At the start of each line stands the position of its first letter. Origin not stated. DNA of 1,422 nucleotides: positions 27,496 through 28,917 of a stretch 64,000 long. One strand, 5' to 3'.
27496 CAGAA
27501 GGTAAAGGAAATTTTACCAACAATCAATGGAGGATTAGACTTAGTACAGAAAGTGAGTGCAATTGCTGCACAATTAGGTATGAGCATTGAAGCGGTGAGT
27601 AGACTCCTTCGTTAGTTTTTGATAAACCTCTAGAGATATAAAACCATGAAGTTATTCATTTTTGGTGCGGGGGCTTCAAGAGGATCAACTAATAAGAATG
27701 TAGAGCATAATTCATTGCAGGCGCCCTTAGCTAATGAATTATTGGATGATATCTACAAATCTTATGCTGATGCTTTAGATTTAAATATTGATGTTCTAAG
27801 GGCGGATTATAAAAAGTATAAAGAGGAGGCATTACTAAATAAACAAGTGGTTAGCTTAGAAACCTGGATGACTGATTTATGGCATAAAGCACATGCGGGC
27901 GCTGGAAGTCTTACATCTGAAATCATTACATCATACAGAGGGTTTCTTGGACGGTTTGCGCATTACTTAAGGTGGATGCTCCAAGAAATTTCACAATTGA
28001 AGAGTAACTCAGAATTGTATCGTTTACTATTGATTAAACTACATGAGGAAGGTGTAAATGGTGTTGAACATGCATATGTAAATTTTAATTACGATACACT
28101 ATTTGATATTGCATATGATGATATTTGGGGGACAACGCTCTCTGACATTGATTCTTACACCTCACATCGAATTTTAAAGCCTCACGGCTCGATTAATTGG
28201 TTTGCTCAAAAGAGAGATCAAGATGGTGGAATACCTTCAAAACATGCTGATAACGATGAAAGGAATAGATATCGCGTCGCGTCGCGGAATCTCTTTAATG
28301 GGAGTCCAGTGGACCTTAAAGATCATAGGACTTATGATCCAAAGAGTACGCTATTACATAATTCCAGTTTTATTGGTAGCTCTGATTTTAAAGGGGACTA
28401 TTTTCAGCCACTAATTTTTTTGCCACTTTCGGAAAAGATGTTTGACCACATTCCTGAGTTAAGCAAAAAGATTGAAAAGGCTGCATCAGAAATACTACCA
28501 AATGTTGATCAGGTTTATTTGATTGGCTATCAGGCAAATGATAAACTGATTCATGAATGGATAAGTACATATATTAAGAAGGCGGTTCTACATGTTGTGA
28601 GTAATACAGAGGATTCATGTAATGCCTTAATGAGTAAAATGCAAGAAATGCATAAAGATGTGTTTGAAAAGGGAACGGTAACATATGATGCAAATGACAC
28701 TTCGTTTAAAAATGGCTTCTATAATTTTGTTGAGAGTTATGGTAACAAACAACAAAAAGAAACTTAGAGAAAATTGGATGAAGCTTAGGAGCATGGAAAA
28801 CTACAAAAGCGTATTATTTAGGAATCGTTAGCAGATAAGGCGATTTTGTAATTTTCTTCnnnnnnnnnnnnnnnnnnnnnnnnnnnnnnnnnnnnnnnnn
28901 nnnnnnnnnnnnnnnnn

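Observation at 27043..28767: AT-rich two-gene insertion after dnaK: SIR2_2-family protein plus unknown 190-aa partner (candidate defence module)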

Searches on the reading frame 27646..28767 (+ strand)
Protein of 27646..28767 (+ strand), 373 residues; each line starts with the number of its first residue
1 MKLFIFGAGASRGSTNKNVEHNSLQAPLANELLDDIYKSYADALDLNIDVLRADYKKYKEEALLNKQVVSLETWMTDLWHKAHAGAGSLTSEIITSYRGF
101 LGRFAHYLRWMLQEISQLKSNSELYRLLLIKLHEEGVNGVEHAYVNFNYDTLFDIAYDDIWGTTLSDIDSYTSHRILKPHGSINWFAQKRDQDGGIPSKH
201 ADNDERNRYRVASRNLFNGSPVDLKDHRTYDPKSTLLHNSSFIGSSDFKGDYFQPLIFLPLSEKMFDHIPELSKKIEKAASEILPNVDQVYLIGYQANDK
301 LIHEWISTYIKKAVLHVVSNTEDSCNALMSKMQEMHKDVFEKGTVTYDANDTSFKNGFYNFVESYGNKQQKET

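Call 3: search_protein_families(library=pfam, proteins=[window:27646-28767:+], max_evalue=0.1)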
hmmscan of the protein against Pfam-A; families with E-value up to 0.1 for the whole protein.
window:27646-28767:+ (373 aa): 1 family
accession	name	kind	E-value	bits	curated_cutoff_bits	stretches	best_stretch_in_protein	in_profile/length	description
PF13289.12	SIR2_2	-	0.00047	20.7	24.5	1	143-185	2-52/141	SIR2-like domain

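Call 4: search_protein_families(library=padloc, proteins=[window:27646-28767:+], max_evalue=1)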
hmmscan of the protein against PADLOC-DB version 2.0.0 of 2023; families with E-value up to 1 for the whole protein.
window:27646-28767:+ (373 aa): 5 families
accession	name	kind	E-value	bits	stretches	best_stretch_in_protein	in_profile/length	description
PDLC04087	SIR2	-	9.8e-08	29.2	2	172-203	183-214/343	-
PDLC04078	SIR2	-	4.2e-07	27.9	2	252-333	45-129/171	-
PDLC04096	SIR2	-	6.6e-05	20.5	2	252-321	104-173/230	-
PDLC00639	ZorA2|ZorA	-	0.00057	16.8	1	263-339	307-386/494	MotA/ExbB/TolQ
PDLC04082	SIR2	-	0.0021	15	1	173-189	190-206/345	-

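Call 5: search_protein_families(library=ncbifam, proteins=[window:27646-28767:+], max_evalue=1)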
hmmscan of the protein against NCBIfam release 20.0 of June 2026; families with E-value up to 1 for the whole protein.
window:27646-28767:+ (373 aa): 0 families

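Call 6: search_protein_families(library=phrogs, proteins=[window:27646-28767:+], max_evalue=1)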
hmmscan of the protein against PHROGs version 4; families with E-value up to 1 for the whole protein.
window:27646-28767:+ (373 aa): 3 families
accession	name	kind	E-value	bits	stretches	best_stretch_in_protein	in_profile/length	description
phrog_7222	-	unknown function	0.022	16.4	1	271-338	28-89/99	-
phrog_14441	-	tail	0.15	12.8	1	264-335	101-172/241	tail length tape measure protein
phrog_38299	-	unknown function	0.24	12.4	1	300-367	65-134/143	-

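Call 7: search_solved_structures(query=window:27646-28767:+, max_evalue=10, show_alignments=3)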
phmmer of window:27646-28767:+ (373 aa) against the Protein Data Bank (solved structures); distinct sequences matched with E-value up to 10: 2.
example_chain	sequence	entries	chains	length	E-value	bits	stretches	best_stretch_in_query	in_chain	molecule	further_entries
9j5g_A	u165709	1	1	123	0.099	15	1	262-352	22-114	Autophagy-related protein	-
7dht_A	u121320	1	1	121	0.95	11.8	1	261-352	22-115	Autophagy-related protein 8f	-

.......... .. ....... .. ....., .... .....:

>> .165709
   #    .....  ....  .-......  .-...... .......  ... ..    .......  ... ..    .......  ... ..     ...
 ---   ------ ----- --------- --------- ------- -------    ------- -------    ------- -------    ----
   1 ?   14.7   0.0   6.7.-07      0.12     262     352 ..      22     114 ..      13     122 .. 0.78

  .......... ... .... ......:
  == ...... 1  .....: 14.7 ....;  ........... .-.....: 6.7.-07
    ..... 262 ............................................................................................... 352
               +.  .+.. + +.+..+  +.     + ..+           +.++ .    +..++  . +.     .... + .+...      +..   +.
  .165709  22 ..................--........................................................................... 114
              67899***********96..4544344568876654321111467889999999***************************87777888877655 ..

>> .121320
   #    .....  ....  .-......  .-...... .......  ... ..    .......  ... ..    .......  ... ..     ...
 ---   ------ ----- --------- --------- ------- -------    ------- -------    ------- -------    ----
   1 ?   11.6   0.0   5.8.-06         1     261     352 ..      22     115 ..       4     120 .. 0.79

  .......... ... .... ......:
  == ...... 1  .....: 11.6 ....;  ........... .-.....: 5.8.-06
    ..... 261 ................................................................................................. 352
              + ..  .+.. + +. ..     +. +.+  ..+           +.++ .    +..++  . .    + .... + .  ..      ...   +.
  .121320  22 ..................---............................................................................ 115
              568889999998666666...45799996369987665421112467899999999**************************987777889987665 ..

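Call 8: find_homologous_proteins(query=window:27646-28767:+, max_evalue=0.001)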
Query window:27646-28767:+ (373 aa): 79 proteins with E <= 0.001 among 2062 candidates.
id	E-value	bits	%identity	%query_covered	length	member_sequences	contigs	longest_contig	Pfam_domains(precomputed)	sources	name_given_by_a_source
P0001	4.3e-251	850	100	100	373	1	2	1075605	-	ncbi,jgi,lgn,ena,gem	ncbi:MAG: hypothetical protein WCV85_04355 [Patescibacteria group bacterium]|jgi:hypothetical protei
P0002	1.8e-160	552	67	98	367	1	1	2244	-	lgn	-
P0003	9.2e-125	435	54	98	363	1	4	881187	-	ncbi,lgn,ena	-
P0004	1.5e-51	194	37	86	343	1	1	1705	PF13289.13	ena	-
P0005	1.8e-49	187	35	86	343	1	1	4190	PF13289.13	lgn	-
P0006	9.1e-49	185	33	99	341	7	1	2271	-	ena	-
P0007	1.2e-46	178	34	98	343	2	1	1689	-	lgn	-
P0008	3.2e-46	176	32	98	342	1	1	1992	-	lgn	-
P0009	4.9e-46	176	31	98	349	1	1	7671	PF13289.13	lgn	-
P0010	2.2e-45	173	34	98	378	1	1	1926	-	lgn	-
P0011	2.6e-45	173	33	98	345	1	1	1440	-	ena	-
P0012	2.9e-45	173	32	98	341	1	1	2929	-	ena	-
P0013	2.6e-44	170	33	86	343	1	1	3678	PF13289.13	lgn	-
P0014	4.2e-44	169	32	98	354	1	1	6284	-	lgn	-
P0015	4.4e-44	169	33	98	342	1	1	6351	-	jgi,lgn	-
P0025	2.0e-42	164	32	98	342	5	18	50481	-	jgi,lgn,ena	-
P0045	4.5e-38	149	31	97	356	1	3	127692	-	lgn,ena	-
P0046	4.8e-38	149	32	97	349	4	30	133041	PF13289.13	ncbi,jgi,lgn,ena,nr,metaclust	ncbi:MAG: hypothetical protein A3D82_01725 [Candidatus Levybacteria bacterium RIFCSPHIGHO2_02_FULL_4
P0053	5.7e-37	146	29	97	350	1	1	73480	-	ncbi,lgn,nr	ncbi:MAG: hypothetical protein PHH01_00765 [Patescibacteria group bacterium]|nr:hypothetical protein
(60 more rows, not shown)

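Call 10: find_encoding_contigs(protein=P0003, flank=6000, max_places=3)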
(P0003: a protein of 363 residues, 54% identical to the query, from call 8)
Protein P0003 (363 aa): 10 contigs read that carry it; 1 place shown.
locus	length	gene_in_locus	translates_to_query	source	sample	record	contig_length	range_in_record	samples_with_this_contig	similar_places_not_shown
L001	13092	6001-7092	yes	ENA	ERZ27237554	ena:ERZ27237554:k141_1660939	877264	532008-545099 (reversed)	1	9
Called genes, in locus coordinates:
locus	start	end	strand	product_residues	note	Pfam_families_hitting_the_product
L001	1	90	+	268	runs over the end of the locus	PF13529:Peptidase_C39_2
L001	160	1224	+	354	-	PF03706:LPG_synthase_TM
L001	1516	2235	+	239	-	PF08220:HTH_DeoR (faint), PF01628:HrcA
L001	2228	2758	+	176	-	PF01025:GrpE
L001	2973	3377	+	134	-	PF00011:HSP20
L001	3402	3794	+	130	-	-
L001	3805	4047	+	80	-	-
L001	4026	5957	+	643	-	PF00012:HSP70, PF06723:MreB_Mbl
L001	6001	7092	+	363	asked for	-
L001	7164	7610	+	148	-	-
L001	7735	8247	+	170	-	-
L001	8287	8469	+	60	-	-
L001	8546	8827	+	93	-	PF19631:Trypco2 (weak)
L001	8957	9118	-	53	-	-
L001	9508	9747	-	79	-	-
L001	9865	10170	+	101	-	PF11950:DUF3467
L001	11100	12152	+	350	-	-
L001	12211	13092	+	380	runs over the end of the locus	PF00226:DnaJ, PF01556:DnaJ_C, PF00684:DnaJ_CXXCXGXG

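Call 11: find_encoding_contigs(protein=P0046, flank=6000, max_places=4)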
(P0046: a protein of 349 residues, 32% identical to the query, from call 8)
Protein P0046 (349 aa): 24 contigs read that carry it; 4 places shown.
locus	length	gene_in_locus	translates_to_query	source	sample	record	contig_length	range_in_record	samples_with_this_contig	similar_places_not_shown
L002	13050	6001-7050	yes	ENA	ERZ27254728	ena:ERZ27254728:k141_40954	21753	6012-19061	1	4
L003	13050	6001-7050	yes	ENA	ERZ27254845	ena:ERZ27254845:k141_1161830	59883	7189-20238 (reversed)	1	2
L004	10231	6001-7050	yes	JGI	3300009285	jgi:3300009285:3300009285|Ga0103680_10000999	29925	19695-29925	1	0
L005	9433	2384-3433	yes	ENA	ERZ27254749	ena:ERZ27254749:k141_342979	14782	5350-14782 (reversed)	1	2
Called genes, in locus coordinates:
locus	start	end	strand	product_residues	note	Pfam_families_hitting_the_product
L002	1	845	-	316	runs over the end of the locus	-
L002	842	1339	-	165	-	PF07610:DUF1573, PF22544:HYDIN_VesB_CFA65-like_Ig (faint)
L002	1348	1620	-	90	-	PF02583:Trns_repr_metal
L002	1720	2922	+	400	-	PF05496:RuvB_N, PF06068:TIP49 (weak), PF00158:Sigma54_activat (faint), PF13173:AAA_14 (weak), PF00004:AAA, PF07728:AAA_5 (weak), PF16193:AAA_assoc_2, PF12002:MgsA_C, +1 more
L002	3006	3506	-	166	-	PF13238:AAA_18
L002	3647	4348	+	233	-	PF01569:PAP2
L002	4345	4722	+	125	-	PF01219:DAGK_prokar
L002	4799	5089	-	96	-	PF01541:GIY-YIG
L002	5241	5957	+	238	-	-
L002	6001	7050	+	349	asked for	PF13289:SIR2_2 (faint)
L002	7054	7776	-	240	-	PF00565:SNase, PF05901:Excalibur (weak)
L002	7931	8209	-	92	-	-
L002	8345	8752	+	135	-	-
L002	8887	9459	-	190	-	-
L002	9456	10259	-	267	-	-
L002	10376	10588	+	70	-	PF24250:HVO_2718 (faint), PF13560:HTH_31, PF12844:HTH_19, PF01381:HTH_3, PF13443:HTH_26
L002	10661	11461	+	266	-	-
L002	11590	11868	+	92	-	-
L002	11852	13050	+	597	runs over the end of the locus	PF09250:Prim-Pol, PF08708:PriCT_1, PF13481:AAA_25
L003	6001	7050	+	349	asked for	PF13289:SIR2_2 (faint)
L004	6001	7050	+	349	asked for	PF13289:SIR2_2 (faint)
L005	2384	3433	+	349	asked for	PF13289:SIR2_2 (faint)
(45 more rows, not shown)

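Call 17: find_related_loci(query=A1, collection=genome_contigs, flank=6000)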
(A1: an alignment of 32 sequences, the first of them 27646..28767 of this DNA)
Query A1 (373 aa) in genome_contigs; peptide patterns used: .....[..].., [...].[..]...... (x = any residue, [..] = any of these).
413 stretches matched a pattern; 61 encode a relative of the query (tblastn E <= 1e-3); 61 distinct loci.
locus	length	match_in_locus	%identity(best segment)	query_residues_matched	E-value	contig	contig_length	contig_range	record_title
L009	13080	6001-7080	54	1-365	9e-133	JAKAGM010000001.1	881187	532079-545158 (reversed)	MAG: bacterium isolate WY2.bin33 NODE_1_length_881187_cov_3.460649, whole genome shotgun sequence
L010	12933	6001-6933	35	1-320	5e-51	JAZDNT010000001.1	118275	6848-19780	MAG: Candidatus Kerfeldbacteria bacterium isolate MEGAHIT-group-0.726 k141_13911713, whole genome shotgun sequence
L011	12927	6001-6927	33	1-322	4e-49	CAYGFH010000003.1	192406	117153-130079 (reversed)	MAG TPA_asm: uncultured Gammaproteobacteria bacterium isolate ERP113451_co1_294 genome assembly, contig: NODE_20_length_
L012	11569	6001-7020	31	1-365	6e-48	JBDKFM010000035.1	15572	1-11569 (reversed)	MAG: Candidatus Parcubacteria bacterium isolate farmington_2019_sw_WHONDRS-S19S_0053_A_bin.46 scaffold_0001157, whole ge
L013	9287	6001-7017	33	1-365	5e-47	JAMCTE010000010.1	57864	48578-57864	MAG: Patescibacteria group bacterium isolate FK_Sedi_A_Bin.181 NODE_911_length_57864_cov_4.5874, whole genome shotgun se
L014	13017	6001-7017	33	1-347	3e-47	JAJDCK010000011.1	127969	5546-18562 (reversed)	MAG: Candidatus Saccharibacteria bacterium isolate OFTM277 OFTM277_10, whole genome shotgun sequence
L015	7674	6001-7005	31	1-365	1e-46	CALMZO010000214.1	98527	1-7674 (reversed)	MAG TPA_asm: uncultured Chloroflexi bacterium isolate SRR6670122_bin.22_CONCOCT_v1.1_MAG genome assembly, contig: ERZ534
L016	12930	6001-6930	33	1-321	2e-44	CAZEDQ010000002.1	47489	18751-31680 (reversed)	MAG TPA_asm: uncultured Gammaproteobacteria bacterium isolate SRP050083_co7_608 genome assembly, contig: NODE_467_length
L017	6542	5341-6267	32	1-322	6e-44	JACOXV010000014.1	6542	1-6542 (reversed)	MAG: Candidatus Levyibacteriota bacterium isolate NC_groundwater_162_Ag_S-0.1um_38_10 S4_GD2017_2_S1_scaffold_15677, who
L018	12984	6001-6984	31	1-339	6e-43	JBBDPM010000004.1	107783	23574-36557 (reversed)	MAG: Candidatus Woykebacteria bacterium isolate LejiaB_42_22 Lejia_B_243_length_107783_cov_12, whole genome shotgun sequ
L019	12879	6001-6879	32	25-332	1e-42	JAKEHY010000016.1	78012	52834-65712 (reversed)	MAG: Candidatus Zixiibacteriota bacterium isolate PMV_8.32 PMV_8.32.k101_370032, whole genome shotgun sequence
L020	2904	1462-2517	29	3-365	7e-37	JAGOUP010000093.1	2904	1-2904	MAG: Candidatus Levyibacteriota bacterium isolate Gw_Eff_bin_508 Gw_Eff_159314_length_2904_cov_2.889449, whole genome sh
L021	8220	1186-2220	30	1-358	4e-35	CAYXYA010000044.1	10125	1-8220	MAG TPA_asm: uncultured bacterium isolate SRP269290_co5_40 genome assembly, contig: NODE_2599_length_10125_cov_8.804071,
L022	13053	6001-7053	27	1-365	1e-28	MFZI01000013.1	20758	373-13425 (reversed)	MAG: Candidatus Roizmanbacteria bacterium RIFCSPHIGHO2_01_FULL_39_8 rifcsphigho2_01_scaffold_16236, whole genome shotgun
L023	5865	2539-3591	27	1-365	1e-28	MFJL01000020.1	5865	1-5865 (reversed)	MAG: Candidatus Gottesmanbacteria bacterium RIFCSPHIGHO2_02_FULL_39_11 rifcsphigho2_02_scaffold_34871, whole genome shot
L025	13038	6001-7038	30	1-364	4e-41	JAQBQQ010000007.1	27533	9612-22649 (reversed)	MAG: Candidatus Peribacteria bacterium isolate RYN_377 scaffold_3556180, whole genome shotgun sequence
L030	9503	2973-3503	30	2-188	8e-14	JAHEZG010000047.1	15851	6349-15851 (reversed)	MAG: Chitinophagaceae bacterium isolate nzgw146 NODE_2285_length_15852_cov_2.364503, whole genome shotgun sequence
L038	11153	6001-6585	23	3-193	3e-8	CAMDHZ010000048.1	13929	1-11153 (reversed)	MAG: Chitinophaga pinensis isolate MsE-30jul19-124 genome assembly, contig: MsE-30jul19-C6547, whole genome shotgun sequ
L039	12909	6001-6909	25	2-304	1e-7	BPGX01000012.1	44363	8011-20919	MAG: Bacteroidia bacterium KatS3mg027 DNA, contig_16649, whole genome shotgun sequence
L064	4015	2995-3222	33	118-196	8e-5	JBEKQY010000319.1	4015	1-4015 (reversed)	MAG: Candidatus Korobacteraceae bacterium isolate SPRUCE 499 SPRUCE_499_319, whole genome shotgun sequence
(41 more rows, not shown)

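Call 23: predict_structure(alignment_id=A1)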
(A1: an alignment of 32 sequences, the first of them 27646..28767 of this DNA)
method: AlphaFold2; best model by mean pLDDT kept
length: 373 residues; sequences in the alignment: 32
mean_pLDDT: 91.9   pTM: 0.91
mean pLDDT of the five models: 91.9, 91.0, 90.2, 90.0, 89.7
residues with pLDDT >= 90: 300; 70-90: 56; 50-70: 12; < 50: 5
segments of 3 or more residues with pLDDT < 50: 369-373
pLDDT, mean of each block of 10 residues (from residue 1): 98 80 87 94 91 95 94 94 79 91 96 92 96 97 98 97 92 96 95 82 83 93 91 90 92 94 88 95 98 95 97 98 97 98 96 87 80 34
secondary structure, 60 per line:
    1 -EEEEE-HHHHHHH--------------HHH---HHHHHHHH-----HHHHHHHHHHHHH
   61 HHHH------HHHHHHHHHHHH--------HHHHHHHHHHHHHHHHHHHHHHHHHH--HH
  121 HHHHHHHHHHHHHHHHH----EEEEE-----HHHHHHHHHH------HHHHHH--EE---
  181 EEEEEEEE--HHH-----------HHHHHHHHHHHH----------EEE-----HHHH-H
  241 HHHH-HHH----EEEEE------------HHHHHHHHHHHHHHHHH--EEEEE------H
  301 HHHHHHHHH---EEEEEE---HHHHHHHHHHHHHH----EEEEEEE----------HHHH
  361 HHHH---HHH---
elements in order: E2-6 H8-14 H35-42 H48-64 H71-82 H91-116 H119-137 E142-146 H152-161 H168-173 E181-188 H205-216 E227-229 H235-238 H240-244 E253-257 H270-286 E289-293 H300-309 E313-318 H322-335 E340-346 H357-364

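Call 26: fold_search(model_id=the predicted structure, library=pdb)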
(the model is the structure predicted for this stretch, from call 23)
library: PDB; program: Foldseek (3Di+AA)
matches with E <= 10: 370; with E <= 0.001: 24
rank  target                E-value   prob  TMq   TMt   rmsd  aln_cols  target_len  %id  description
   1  8sub_F                1.7e-07  1.00  0.51  0.48   7.8       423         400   14  E. coli SIR2-HerA complex (dodecamer SIR2 pentamer HerA) (released 2023-12-27)
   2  8sub_B                6.2e-07  1.00  0.53  0.50   7.3       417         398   14  E. coli SIR2-HerA complex (dodecamer SIR2 pentamer HerA) (released 2023-12-27)
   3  8uae_F                8.2e-07  1.00  0.52  0.50   7.7       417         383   13  E. coli Sir2_HerA complex (12:6) with ATPgamaS (released 2023-12-27)
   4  8suw_F                1.4e-06  1.00  0.52  0.50   7.7       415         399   13  E. coli SIR2-HerA complex (dodecamer SIR2 bound 4 protomers of HerA) (released 2024-03-27)
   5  8su9_D                2.0e-06  1.00  0.48  0.46   8.5       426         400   14  E. coli SIR2-HerA complex (hexamer HerA bound with dodecamer Sir2) (released 2024-03-27)
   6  8uae_B                2.1e-06  1.00  0.52  0.52   7.3       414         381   14  E. coli Sir2_HerA complex (12:6) with ATPgamaS (released 2023-12-27)
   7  8suw_B                2.6e-06  1.00  0.52  0.50   7.2       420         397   14  E. coli SIR2-HerA complex (dodecamer SIR2 bound 4 protomers of HerA) (released 2024-03-27)
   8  8yhx_J                2.6e-06  1.00  0.49  0.43  11.2       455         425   12  Cryo-EM structure of the trimeric HerA (released 2024-11-06)
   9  8sub_J                2.7e-06  1.00  0.48  0.45   8.2       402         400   14  E. coli SIR2-HerA complex (dodecamer SIR2 pentamer HerA) (released 2023-12-27)
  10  8sub_I                3.1e-06  1.00  0.49  0.47   8.2       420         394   12  E. coli SIR2-HerA complex (dodecamer SIR2 pentamer HerA) (released 2023-12-27)
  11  8yhx_R                5.9e-06  1.00  0.45  0.44  10.6       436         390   13  Cryo-EM structure of the trimeric HerA (released 2024-11-06)
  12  8sub_E                9.7e-06  1.00  0.47  0.45   8.0       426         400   12  E. coli SIR2-HerA complex (dodecamer SIR2 pentamer HerA) (released 2023-12-27)
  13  8yhx_H                1.8e-05  1.00  0.43  0.38  12.0       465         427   11  Cryo-EM structure of the trimeric HerA (released 2024-11-06)
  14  8wld_J                2.9e-05  1.00  0.46  0.50   8.6       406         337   14  Cryo-EM structure of SIR2/HerA antiphage complex (released 2024-09-11)
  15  8sxx_D                3.2e-05  1.00  0.50  0.49   8.1       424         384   15  E. coli dodecamer SIR2 (released 2023-12-27)
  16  8w9l_A                5.3e-05  1.00  0.52  0.53   6.9       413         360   14  Cryo-EM structure of PsSIR2 (released 2024-09-11)
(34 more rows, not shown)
